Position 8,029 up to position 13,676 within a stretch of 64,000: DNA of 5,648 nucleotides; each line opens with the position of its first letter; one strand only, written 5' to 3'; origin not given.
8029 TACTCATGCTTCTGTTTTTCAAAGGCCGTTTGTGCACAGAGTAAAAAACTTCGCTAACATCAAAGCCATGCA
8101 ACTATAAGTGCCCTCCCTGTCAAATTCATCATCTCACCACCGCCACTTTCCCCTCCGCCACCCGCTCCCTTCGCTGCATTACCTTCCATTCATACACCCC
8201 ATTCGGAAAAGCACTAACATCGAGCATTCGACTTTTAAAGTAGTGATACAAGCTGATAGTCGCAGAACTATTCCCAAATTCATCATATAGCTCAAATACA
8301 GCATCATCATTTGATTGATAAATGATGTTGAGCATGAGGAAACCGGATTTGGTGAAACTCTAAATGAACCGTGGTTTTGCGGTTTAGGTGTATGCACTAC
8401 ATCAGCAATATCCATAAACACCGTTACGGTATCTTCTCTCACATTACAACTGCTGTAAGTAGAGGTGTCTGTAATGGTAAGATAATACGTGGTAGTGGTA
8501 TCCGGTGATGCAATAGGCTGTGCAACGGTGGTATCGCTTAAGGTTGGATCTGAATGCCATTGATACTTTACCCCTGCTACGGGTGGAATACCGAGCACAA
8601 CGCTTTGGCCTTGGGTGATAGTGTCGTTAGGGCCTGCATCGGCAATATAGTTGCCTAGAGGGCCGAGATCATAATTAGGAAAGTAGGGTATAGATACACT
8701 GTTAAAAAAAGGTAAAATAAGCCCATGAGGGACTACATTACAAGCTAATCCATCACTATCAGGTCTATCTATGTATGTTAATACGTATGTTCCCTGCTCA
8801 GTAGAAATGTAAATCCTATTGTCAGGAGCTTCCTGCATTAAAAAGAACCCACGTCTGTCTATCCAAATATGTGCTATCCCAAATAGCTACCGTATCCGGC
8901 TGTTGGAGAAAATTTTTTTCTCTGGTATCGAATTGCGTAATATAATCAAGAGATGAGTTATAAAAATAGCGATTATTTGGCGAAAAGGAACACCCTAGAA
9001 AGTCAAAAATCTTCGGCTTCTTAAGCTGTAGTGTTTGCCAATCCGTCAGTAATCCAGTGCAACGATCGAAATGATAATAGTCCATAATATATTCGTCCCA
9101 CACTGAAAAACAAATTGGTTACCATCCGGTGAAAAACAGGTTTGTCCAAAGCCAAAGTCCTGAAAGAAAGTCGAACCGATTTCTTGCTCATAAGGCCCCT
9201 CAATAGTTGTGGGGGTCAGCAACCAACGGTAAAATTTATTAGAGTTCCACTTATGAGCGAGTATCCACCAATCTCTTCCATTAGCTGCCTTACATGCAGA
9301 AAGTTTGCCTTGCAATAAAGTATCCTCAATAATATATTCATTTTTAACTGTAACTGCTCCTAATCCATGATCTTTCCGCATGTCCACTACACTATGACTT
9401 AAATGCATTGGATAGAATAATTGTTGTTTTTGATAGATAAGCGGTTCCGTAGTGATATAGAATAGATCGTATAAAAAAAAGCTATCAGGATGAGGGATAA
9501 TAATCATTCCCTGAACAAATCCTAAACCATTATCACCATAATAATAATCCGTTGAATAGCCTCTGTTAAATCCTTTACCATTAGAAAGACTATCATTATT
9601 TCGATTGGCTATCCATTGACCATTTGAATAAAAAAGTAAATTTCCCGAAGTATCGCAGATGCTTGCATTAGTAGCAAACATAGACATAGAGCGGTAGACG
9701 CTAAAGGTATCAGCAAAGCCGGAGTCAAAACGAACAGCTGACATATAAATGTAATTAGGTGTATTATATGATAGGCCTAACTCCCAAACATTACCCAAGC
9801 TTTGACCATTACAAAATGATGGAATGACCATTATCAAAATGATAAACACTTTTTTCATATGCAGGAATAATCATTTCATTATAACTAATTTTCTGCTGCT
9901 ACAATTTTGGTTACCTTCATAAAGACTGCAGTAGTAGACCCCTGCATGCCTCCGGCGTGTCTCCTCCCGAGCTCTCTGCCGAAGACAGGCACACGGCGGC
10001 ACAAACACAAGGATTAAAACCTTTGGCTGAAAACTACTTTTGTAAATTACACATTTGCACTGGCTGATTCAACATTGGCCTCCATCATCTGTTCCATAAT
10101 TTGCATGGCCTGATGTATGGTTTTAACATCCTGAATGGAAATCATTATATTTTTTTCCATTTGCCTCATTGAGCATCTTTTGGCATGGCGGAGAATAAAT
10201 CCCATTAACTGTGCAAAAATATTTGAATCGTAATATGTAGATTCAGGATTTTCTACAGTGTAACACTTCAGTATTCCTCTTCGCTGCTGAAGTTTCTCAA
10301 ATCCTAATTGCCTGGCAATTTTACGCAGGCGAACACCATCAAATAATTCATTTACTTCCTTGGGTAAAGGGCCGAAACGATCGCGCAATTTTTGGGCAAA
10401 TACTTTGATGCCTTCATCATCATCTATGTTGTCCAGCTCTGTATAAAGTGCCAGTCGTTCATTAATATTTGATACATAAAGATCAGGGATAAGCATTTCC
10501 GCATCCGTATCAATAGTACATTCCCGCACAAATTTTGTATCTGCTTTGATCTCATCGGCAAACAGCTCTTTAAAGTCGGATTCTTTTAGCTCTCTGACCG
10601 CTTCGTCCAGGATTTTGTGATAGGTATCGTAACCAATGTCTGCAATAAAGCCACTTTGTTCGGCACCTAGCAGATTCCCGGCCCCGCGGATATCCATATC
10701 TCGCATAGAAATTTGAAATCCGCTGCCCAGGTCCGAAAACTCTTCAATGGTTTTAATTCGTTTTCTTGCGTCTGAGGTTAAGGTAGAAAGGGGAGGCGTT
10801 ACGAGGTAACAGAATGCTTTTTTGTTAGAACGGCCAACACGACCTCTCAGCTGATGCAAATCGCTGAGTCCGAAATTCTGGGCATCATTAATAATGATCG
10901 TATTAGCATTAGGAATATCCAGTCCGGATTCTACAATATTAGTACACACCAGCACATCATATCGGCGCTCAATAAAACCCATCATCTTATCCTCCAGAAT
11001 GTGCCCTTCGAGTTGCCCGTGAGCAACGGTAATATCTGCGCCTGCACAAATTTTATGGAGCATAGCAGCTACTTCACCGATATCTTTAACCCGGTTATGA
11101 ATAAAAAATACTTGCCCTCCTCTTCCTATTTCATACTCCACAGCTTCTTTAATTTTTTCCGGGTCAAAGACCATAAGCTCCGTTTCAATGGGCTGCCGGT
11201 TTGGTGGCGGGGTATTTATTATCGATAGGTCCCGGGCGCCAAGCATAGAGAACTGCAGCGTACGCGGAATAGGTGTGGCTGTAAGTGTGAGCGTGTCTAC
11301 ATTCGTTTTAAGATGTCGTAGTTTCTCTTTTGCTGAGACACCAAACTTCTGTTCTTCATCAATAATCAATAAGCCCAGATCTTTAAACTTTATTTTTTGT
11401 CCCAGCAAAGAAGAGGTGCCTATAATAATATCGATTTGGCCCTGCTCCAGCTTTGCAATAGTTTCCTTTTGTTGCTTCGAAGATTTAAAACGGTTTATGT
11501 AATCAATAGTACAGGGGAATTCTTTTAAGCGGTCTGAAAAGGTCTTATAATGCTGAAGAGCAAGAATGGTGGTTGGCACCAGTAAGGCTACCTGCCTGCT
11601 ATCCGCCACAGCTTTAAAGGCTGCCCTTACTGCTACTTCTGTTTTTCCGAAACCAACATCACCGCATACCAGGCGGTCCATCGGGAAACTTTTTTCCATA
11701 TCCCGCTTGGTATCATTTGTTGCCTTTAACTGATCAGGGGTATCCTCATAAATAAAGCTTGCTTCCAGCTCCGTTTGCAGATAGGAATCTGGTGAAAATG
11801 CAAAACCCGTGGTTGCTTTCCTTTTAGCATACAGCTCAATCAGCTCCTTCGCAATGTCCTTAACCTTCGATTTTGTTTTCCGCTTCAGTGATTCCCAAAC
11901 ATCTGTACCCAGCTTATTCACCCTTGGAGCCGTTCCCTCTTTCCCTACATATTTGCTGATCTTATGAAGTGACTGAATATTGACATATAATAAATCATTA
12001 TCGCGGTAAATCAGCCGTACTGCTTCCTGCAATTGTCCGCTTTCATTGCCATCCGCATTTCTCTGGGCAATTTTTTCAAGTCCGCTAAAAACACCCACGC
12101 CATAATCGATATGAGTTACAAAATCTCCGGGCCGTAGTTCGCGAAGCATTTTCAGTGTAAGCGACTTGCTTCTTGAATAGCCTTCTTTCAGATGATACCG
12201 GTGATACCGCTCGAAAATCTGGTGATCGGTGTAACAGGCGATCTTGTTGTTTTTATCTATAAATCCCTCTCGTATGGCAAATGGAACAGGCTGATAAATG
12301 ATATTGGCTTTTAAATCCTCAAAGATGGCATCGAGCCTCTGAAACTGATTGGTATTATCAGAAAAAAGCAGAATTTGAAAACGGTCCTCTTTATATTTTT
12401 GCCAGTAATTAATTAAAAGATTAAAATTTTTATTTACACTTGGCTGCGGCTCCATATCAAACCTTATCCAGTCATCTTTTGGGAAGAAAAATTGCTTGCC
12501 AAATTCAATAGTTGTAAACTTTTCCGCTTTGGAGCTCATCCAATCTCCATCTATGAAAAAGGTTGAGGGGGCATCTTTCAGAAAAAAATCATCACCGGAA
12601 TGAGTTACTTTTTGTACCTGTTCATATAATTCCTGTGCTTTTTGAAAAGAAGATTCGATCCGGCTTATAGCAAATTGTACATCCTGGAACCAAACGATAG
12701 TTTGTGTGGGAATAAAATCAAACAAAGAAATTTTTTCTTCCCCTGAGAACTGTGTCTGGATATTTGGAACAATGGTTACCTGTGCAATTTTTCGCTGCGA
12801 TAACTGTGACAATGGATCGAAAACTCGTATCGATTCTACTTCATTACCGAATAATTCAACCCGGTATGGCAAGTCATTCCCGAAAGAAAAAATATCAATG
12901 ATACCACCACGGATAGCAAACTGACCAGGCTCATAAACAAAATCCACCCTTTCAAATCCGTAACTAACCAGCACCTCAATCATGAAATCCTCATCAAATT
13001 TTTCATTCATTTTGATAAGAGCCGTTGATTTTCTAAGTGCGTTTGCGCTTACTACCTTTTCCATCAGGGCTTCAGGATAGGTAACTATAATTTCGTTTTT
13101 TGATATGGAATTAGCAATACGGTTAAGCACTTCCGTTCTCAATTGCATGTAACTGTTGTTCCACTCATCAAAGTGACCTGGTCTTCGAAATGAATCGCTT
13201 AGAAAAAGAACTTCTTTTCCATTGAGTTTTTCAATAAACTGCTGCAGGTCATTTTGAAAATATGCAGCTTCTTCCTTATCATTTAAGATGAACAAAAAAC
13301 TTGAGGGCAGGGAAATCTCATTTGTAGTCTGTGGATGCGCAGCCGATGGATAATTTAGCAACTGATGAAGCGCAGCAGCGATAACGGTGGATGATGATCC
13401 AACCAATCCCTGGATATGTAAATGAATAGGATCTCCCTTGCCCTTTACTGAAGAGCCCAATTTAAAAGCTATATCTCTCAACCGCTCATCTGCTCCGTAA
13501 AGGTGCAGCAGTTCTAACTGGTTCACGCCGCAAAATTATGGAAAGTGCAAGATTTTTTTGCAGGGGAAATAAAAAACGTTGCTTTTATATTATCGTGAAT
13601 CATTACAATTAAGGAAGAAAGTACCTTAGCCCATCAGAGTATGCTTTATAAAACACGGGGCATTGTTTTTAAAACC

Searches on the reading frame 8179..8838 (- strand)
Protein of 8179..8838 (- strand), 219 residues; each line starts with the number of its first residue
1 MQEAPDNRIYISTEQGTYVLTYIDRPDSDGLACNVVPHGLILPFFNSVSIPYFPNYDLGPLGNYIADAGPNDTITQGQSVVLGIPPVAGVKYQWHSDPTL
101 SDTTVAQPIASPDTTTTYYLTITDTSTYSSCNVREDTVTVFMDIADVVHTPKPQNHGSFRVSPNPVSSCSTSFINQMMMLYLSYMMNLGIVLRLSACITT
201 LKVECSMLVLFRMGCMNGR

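Call 8: search_protein_families(library=pfam, proteins=[window:8179-8838:-])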
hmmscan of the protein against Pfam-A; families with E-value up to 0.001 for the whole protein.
window:8179-8838:- (219 aa): 1 family
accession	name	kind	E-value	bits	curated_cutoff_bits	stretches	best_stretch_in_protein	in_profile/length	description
PF19081.6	Ig_7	-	0.00013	22.6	27.3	1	70-140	8-82/84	Ig-like domain CHU_C associated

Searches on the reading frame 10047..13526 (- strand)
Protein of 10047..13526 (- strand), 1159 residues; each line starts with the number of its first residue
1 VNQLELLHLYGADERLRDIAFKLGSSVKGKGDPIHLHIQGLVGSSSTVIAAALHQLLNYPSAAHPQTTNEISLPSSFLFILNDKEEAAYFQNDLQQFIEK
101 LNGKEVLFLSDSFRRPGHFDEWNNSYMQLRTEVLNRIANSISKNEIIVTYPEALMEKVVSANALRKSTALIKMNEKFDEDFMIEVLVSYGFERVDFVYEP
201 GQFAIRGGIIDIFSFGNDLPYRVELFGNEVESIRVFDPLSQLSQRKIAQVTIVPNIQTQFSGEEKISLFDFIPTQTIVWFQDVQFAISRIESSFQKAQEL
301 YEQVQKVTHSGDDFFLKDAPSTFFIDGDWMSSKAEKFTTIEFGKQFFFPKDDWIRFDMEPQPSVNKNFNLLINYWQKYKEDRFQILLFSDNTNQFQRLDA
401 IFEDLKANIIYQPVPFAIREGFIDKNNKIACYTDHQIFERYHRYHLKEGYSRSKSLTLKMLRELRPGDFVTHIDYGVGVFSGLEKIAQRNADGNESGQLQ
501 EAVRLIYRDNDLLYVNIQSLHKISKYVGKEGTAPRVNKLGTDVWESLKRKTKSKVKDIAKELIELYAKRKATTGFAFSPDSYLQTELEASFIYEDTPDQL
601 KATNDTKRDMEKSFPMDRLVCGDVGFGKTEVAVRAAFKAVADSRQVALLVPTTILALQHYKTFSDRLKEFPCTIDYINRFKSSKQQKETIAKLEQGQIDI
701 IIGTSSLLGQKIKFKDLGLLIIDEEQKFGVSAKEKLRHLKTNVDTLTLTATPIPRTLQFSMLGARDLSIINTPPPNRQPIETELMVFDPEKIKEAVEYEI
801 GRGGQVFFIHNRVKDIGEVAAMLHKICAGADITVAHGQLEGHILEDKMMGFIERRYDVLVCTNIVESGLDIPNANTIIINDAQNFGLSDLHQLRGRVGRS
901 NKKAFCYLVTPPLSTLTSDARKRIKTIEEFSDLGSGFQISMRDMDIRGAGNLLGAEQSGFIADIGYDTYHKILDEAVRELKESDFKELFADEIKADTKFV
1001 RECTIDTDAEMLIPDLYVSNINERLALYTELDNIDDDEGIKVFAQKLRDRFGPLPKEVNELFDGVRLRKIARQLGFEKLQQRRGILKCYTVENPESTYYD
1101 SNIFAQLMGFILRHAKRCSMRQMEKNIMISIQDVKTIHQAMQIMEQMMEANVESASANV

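Call 8: search_protein_families(library=pfam, proteins=[window:10047-13526:-])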
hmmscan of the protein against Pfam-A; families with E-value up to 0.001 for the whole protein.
window:10047-13526:- (1159 aa): 7 families
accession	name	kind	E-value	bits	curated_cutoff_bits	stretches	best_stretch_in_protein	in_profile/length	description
PF03461.20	TRCF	-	6.8e-23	81.3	25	1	1008-1099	2-93/95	TRCF domain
PF00270.35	DEAD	-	1.5e-22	80.5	26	1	596-757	1-164/167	DEAD/DEAH box helicase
PF17757.6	UvrB_inter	-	1.9e-22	79.6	22.9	1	171-255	3-88/91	UvrB interaction domain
PF00271.37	Helicase_C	-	4.5e-20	72.4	23.5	1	795-900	9-109/110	Helicase conserved C-terminal domain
PF02559.22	CarD_TRCF_RID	-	2.1e-12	47.4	23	1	464-527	1-57/57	CarD-like/TRCF RID domain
PF04851.21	ResIII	-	6.3e-08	33.1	22.5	1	597-752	6-162/164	Type III restriction enzyme, res subunit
PF22590.2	Cas3-like_C_2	-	0.00024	21.8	27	1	803-901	2-105/106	CRISPR-associated nuclease/helicase Cas3, C-terminal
